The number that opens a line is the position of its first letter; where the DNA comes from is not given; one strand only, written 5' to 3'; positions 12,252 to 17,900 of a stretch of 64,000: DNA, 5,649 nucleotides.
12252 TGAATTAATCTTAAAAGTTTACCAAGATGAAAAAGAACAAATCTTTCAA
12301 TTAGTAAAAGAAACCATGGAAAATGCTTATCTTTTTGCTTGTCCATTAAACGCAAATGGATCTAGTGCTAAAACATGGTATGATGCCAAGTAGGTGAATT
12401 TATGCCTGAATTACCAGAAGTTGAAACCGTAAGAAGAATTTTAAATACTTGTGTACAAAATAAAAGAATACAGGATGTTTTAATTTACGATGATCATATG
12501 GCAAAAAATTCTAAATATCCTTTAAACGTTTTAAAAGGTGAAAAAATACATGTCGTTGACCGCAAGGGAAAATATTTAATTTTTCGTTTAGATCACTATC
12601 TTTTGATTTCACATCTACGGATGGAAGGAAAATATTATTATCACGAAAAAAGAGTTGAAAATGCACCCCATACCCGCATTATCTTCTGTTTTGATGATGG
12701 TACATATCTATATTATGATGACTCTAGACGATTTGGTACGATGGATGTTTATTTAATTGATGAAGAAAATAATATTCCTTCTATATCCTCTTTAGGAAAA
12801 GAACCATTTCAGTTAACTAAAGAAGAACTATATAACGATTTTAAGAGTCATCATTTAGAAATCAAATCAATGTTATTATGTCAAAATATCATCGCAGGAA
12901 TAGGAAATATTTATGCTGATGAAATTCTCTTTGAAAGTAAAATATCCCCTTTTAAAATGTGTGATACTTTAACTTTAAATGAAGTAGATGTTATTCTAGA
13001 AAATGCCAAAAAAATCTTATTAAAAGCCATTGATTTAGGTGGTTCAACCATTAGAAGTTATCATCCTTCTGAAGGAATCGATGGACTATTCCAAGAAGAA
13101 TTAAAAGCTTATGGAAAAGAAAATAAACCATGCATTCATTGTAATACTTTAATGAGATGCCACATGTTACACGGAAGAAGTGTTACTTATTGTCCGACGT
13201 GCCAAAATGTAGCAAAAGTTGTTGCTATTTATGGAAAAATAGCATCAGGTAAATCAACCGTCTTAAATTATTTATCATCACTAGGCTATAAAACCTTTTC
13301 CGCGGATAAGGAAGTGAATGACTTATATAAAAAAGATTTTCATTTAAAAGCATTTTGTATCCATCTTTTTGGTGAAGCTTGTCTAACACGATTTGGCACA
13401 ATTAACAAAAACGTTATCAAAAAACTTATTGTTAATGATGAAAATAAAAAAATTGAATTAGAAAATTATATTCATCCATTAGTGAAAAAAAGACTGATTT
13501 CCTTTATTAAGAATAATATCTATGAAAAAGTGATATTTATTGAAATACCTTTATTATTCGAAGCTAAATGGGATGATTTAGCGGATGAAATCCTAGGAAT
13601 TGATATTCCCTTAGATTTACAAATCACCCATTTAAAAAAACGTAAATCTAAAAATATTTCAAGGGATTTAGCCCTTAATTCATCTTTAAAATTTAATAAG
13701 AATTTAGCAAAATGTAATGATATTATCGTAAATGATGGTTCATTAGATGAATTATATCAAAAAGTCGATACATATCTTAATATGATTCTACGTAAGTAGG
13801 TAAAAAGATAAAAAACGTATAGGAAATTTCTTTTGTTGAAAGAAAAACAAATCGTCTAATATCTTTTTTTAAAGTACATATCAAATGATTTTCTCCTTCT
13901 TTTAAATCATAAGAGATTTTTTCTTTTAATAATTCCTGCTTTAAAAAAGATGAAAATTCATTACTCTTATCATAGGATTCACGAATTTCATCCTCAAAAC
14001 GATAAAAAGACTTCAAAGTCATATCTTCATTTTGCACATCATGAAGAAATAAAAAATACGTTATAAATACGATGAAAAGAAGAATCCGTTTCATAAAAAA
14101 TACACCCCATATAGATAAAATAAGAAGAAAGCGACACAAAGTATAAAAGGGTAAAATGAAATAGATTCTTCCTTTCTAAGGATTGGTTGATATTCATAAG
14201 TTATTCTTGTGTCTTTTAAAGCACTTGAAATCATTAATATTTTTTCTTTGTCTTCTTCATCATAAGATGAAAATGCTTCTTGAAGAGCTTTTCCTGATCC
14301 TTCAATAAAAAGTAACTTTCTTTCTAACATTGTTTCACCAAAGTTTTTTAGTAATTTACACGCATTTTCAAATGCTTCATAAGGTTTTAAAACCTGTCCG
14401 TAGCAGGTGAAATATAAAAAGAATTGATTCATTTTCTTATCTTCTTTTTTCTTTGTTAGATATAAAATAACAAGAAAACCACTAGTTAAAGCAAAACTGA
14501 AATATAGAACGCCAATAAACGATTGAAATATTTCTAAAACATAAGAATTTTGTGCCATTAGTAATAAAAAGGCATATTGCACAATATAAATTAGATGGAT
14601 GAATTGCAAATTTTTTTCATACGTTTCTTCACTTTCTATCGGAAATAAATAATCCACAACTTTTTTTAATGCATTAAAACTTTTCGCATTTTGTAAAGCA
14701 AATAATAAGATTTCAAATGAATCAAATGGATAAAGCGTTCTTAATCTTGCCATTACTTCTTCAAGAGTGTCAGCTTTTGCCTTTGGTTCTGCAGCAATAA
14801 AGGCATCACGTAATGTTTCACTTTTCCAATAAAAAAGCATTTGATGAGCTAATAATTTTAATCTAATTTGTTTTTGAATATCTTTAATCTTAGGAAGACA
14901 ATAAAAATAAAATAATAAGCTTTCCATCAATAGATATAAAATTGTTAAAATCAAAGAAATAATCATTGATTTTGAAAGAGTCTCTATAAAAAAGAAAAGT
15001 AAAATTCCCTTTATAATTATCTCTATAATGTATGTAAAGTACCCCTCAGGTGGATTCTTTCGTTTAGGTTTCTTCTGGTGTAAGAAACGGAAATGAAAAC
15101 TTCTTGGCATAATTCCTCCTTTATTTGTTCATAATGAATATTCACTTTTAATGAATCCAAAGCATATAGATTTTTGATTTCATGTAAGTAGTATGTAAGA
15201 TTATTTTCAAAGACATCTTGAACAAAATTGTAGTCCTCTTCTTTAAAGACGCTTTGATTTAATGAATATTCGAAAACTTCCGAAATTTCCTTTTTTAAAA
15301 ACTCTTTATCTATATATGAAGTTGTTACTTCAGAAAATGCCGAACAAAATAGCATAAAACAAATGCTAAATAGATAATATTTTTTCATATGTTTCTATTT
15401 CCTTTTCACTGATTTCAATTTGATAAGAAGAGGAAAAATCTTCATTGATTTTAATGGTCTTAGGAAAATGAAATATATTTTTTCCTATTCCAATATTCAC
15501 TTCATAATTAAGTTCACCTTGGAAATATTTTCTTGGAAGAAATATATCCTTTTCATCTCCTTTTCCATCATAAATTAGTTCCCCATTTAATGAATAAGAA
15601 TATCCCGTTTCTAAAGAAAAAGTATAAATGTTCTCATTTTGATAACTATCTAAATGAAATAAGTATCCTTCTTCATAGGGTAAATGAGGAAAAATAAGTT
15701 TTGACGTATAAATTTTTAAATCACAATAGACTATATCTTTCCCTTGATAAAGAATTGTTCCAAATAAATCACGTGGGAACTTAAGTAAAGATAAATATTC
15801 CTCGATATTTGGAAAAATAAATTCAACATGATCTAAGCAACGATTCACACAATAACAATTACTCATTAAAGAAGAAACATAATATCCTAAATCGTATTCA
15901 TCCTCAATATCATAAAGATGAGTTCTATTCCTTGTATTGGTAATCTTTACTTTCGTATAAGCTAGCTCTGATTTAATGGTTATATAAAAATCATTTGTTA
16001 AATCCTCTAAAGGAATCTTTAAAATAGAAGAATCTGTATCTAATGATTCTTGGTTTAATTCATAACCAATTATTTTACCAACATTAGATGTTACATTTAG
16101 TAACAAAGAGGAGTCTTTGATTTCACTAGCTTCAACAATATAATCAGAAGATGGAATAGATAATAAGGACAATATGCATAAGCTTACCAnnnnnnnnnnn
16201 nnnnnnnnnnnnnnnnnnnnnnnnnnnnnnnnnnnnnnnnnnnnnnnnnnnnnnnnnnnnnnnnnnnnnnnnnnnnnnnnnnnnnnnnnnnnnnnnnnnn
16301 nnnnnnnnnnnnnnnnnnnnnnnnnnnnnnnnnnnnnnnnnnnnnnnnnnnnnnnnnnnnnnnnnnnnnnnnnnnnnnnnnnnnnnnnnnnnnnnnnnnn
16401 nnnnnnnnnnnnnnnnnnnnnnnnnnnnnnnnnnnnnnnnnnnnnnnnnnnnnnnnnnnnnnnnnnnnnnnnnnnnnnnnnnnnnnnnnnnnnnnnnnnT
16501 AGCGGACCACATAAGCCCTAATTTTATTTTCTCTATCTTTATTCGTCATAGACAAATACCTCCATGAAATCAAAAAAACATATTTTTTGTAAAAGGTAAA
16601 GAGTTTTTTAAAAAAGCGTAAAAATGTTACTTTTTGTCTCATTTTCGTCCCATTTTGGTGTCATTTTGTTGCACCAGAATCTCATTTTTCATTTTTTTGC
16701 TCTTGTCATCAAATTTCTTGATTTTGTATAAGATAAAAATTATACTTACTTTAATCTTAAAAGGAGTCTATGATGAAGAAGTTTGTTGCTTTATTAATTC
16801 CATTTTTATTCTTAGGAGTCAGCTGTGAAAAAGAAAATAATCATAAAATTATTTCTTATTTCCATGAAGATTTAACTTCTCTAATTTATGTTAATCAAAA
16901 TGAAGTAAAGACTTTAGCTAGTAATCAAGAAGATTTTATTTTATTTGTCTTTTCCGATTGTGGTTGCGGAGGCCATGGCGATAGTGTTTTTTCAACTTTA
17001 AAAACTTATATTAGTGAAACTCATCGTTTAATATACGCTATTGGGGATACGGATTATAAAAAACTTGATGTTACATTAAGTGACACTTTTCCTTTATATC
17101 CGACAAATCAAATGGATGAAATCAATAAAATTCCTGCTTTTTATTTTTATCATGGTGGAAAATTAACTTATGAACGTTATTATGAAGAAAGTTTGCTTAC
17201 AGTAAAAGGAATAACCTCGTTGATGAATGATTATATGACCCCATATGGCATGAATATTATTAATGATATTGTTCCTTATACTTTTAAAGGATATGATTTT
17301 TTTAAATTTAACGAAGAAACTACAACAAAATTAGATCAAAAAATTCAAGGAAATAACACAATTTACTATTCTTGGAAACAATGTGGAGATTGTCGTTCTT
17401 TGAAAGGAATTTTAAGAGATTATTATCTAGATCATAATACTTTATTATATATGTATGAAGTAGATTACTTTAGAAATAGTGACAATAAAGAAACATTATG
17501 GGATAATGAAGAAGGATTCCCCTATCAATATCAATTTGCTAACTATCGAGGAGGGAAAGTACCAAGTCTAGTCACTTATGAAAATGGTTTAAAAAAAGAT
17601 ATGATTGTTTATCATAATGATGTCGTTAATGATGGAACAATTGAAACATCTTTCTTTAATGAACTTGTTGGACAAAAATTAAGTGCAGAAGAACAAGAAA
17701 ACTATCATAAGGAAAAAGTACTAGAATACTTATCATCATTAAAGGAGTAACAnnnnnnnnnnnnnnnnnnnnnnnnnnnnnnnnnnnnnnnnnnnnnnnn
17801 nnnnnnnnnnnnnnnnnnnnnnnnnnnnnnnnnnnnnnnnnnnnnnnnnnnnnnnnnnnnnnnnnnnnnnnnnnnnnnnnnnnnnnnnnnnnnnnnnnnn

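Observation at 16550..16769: Conserved ~60-nt cis element upstream of the sigma-region-4-like regulator gene, also found 38 kb away upstream of an orphan 425-aa gene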

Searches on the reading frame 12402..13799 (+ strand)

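Call 8: search_protein_families(library=pfam, proteins=[window:12402-13799:+], max_evalue=0.1)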
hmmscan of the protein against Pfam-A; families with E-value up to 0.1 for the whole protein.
window:12402-13799:+ (465 aa): 5 families
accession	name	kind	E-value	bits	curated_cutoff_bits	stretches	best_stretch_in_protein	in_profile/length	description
PF01149.29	Fapy_DNA_glyco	-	3.7e-30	105.4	25.5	1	1-114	1-117/117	Formamidopyrimidine-DNA glycosylase N-terminal domain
PF01121.26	CoaE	-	2e-28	99.7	27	1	273-449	2-179/180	Dephospho-CoA kinase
PF06831.19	H2TH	-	1.6e-22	79.7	34.7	1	131-219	1-91/93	Formamidopyrimidine-DNA glycosylase H2TH domain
PF13238.12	AAA_18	-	0.0093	16.9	29.4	1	274-310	1-33/128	AAA domain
PF01712.25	dNK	-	0.019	15.2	27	1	275-309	2-34/203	Deoxynucleoside kinase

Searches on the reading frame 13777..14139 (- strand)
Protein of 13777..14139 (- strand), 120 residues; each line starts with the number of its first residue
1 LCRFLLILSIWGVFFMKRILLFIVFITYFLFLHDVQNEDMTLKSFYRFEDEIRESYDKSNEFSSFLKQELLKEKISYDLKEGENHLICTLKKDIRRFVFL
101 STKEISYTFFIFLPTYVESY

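Call 8: search_protein_families(library=pfam, proteins=[window:13777-14139:-], max_evalue=0.1)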
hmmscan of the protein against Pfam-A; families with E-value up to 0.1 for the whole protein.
window:13777-14139:- (120 aa): 1 family
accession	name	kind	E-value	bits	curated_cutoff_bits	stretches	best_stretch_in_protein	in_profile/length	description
PF17726.7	DpnI_C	-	0.076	13.6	23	0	33-70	14-51/70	Dam-replacing HTH domain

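Call 32: search_protein_families(library=ncbifam, proteins=[window:13777-14139:-], max_evalue=0.1)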
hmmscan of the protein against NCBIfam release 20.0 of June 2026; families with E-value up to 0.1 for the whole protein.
window:13777-14139:- (120 aa): 0 families

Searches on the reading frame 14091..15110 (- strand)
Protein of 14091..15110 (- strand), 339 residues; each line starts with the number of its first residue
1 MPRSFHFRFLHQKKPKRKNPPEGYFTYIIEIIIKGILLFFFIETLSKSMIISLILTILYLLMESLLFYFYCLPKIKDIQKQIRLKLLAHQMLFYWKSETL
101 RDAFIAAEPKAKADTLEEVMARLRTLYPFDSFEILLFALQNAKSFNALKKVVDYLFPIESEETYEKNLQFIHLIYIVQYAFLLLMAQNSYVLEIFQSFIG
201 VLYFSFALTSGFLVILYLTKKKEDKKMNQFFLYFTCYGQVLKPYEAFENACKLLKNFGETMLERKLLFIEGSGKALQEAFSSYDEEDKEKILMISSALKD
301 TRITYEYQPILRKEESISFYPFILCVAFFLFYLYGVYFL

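Call 8: search_protein_families(library=pfam, proteins=[window:14091-15110:-], max_evalue=0.1)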
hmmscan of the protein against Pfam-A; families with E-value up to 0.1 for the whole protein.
window:14091-15110:- (339 aa): 1 family
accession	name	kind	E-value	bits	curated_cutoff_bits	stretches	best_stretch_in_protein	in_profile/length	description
PF23527.1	Microp_apicomplexa_14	-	0.065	13.6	27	0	190-227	8-45/52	Apicomplexa microprotein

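Call 31: search_protein_families(library=phrogs, proteins=[window:14091-15110:-], max_evalue=0.1)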
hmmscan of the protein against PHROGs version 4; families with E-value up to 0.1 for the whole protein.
window:14091-15110:- (339 aa): 0 families

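Call 32: search_protein_families(library=ncbifam, proteins=[window:14091-15110:-], max_evalue=0.1)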
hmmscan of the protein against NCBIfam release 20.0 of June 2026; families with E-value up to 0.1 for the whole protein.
window:14091-15110:- (339 aa): 2 families
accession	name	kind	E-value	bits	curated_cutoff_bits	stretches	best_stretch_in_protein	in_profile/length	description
NF041095.1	dival_cat_tol_CutA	equivalog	0.0062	16.6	120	1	86-143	32-89/100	divalent-cation tolerance protein CutA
NF052575.1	MFS_efflux_Tap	equivalog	0.025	13.6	625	1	14-71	195-248/401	multidrug efflux MFS transporter Tap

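Call 80: search_solved_structures(query=window:14091-15110:-, max_evalue=5)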
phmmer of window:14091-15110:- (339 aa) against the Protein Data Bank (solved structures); distinct sequences matched with E-value up to 5: 6.
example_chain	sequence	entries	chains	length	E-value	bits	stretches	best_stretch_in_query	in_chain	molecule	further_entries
1j2v_A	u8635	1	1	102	0.024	17.3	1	85-137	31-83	102AA long hypothetical periplasmic divalent cation tolerance protein CUTA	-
1uku_A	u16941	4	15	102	0.027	17.1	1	85-137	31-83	periplasmic divalent cation tolerance protein CutA | Divalent-cation tolerance protein CutA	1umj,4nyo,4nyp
2e66_A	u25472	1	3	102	0.34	13.5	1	85-137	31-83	Divalent-cation tolerance protein cutA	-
1kr4_A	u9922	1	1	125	0.49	13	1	93-142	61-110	Protein TM1056, cutA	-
1vhf_A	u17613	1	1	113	0.87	12.2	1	92-142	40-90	periplasmic divalent cation tolerance protein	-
6t76_A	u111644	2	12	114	0.99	12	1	90-153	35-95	Periplasmic divalent cation tolerance protein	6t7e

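Call 87: find_homologous_proteins(query=window:14091-15110:-)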
Query window:14091-15110:- (339 aa): 1 proteins with E <= 0.001 among 1718 candidates.
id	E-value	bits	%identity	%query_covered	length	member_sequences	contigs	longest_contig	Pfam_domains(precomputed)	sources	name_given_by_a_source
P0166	1.9e-179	614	100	86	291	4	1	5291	-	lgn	-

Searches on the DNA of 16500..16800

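Call 77: search_rna_families(source=window, start=16500, end=16800, threshold=evalue, max_evalue=1)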
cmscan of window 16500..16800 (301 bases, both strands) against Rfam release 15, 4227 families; matches with E-value up to 1: 0.
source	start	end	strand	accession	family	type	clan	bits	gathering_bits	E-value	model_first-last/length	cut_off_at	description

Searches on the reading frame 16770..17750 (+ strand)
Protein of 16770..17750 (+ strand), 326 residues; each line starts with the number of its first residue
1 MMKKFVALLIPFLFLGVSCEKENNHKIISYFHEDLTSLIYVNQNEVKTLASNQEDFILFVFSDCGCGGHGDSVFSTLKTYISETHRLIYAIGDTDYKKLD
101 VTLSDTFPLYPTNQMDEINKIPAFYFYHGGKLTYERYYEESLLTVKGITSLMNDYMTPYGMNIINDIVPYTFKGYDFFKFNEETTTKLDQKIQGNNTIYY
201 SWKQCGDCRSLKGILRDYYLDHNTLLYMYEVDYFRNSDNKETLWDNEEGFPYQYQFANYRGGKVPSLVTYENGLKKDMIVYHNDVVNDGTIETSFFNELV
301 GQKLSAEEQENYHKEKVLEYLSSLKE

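Call 8: search_protein_families(library=pfam, proteins=[window:16770-17750:+], max_evalue=0.1)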
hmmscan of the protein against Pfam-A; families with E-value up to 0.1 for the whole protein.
window:16770-17750:+ (326 aa): 2 families
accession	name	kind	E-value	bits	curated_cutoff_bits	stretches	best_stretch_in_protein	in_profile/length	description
PF00085.26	Thioredoxin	-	0.018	15.5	23.5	0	197-239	22-64/103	Thioredoxin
PF00462.30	Glutaredoxin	-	0.042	14.5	22.9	1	198-220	2-24/60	Glutaredoxin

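Call 32: search_protein_families(library=ncbifam, proteins=[window:16770-17750:+], max_evalue=0.1)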
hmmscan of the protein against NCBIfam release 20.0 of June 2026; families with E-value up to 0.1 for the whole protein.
window:16770-17750:+ (326 aa): 0 families
